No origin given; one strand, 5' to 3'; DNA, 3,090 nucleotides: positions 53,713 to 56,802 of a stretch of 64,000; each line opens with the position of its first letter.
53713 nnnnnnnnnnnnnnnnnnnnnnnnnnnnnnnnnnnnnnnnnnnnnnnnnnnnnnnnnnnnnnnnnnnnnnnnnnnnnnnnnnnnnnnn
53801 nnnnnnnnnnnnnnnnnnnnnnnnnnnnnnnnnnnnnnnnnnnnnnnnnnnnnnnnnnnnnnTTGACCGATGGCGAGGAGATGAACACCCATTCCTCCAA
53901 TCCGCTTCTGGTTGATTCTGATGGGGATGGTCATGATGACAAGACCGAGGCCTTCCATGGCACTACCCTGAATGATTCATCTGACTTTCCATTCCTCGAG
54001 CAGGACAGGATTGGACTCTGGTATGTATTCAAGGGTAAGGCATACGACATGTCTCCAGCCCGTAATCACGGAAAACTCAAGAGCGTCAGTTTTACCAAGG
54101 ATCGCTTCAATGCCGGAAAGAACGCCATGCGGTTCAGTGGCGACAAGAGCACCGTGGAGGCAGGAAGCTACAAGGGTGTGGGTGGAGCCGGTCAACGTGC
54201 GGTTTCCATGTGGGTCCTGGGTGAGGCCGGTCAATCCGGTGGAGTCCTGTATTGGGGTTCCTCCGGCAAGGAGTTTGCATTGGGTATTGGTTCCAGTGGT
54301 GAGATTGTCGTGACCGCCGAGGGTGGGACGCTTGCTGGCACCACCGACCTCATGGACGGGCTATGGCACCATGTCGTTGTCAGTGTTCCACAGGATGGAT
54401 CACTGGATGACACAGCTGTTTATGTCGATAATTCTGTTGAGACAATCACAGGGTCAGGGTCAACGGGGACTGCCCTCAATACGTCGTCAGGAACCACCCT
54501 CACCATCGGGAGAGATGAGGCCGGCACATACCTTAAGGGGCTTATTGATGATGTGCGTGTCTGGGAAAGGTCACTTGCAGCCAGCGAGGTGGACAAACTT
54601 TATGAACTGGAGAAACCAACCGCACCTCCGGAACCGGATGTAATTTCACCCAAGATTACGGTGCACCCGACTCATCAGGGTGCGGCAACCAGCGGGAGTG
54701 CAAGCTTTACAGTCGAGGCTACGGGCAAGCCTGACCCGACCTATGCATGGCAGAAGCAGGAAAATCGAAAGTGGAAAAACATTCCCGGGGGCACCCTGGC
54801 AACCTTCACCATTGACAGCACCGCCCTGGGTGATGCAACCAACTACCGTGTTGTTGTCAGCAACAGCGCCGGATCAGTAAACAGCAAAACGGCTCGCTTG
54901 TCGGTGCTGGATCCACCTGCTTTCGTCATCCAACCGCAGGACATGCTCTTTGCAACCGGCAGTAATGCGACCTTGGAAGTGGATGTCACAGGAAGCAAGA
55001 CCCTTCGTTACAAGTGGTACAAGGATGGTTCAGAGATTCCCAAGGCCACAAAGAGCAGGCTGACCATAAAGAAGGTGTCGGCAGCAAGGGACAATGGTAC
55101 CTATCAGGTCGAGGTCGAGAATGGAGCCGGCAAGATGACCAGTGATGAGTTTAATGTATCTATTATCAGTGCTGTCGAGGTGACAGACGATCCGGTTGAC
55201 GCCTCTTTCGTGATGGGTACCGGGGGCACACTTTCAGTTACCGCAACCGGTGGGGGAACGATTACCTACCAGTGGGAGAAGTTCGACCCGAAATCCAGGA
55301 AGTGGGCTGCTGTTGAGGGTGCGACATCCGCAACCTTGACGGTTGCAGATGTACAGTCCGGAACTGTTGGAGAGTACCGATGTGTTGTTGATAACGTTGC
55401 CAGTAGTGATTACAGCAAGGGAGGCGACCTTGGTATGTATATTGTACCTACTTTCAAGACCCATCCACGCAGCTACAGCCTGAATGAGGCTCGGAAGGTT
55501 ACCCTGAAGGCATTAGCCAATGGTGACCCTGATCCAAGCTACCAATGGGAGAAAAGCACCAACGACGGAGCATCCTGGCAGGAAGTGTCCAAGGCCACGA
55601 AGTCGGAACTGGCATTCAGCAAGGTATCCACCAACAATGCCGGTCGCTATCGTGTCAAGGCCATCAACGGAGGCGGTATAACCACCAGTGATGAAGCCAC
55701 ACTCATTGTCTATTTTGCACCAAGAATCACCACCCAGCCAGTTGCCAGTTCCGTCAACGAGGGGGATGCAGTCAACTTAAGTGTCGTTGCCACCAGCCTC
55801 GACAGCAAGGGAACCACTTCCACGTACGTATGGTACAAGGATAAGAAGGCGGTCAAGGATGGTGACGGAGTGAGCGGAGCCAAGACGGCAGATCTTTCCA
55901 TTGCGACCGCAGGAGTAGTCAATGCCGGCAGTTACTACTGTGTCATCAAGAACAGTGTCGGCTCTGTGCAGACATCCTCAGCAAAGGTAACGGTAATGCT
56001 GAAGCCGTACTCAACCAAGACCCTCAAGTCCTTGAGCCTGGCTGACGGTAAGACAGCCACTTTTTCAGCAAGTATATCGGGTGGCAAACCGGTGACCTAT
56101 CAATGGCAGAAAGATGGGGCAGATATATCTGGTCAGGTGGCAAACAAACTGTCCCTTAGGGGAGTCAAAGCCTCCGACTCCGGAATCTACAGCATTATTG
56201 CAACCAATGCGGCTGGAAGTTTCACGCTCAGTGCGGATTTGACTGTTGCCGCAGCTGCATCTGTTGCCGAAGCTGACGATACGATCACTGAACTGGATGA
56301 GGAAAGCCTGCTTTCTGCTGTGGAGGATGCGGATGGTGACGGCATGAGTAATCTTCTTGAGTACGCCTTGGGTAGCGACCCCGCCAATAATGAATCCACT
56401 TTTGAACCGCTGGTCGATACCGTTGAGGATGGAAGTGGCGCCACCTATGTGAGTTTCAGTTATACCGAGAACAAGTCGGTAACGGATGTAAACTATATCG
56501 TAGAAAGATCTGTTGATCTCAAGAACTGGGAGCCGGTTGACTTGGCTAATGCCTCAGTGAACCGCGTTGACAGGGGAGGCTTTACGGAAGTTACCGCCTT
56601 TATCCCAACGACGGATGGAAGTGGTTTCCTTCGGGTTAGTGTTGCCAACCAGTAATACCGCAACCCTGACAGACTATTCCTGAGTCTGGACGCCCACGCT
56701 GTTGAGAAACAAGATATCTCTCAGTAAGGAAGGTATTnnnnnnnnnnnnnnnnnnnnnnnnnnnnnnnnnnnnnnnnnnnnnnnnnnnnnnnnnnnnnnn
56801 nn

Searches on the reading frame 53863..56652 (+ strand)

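Call 18: search_protein_families(library=pfam, max_evalue=0.001, proteins=[window:53863-56652:+])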
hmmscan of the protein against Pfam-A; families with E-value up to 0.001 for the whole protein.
window:53863-56652:+ (930 aa): 9 families
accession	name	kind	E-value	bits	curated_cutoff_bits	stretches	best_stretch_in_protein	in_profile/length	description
PF13927.12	Ig_3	-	2e-59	198.4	30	6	351-420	1-78/78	Immunoglobulin domain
PF07679.22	I-set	-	2.6e-59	197.7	23.7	6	352-427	1-84/90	Immunoglobulin I-set domain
PF13895.12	Ig_2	-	1.1e-35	122.2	27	4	356-433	4-78/79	Immunoglobulin domain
PF00047.31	ig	-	1.3e-18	67.5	21.8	0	537-603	2-73/81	Immunoglobulin domain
PF13385.13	Laminin_G_3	-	8.8e-15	55.6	27.6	1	110-243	17-150/151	Concanavalin A-like lectin/glucanases superfamily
PF07686.23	V-set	-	2.6e-10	40.9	26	0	647-711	39-108/109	Immunoglobulin V-set domain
PF16681.11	Ig_5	-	1.9e-06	28.6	27.3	0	378-420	17-59/82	Ig-like domain on T-cell surface glycoprotein CD3 epsilon chain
PF16706.11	Izumo-Ig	-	6.4e-05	23.3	26.7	0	487-516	46-75/88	Izumo-like Immunoglobulin domain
PF11465.14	Receptor_2B4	-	0.00016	22.3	21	0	400-435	73-107/108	Natural killer cell receptor 2B4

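Call 79: search_protein_families(library=ncbifam, max_evalue=0.01, proteins=[window:53863-56652:+])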
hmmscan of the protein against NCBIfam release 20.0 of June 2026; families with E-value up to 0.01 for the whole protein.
window:53863-56652:+ (930 aa): 1 family
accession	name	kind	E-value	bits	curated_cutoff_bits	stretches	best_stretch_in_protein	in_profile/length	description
NF040485.1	ZirU_fam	subfamily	0.0096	16.1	100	1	293-379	58-142/210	ZirU family protein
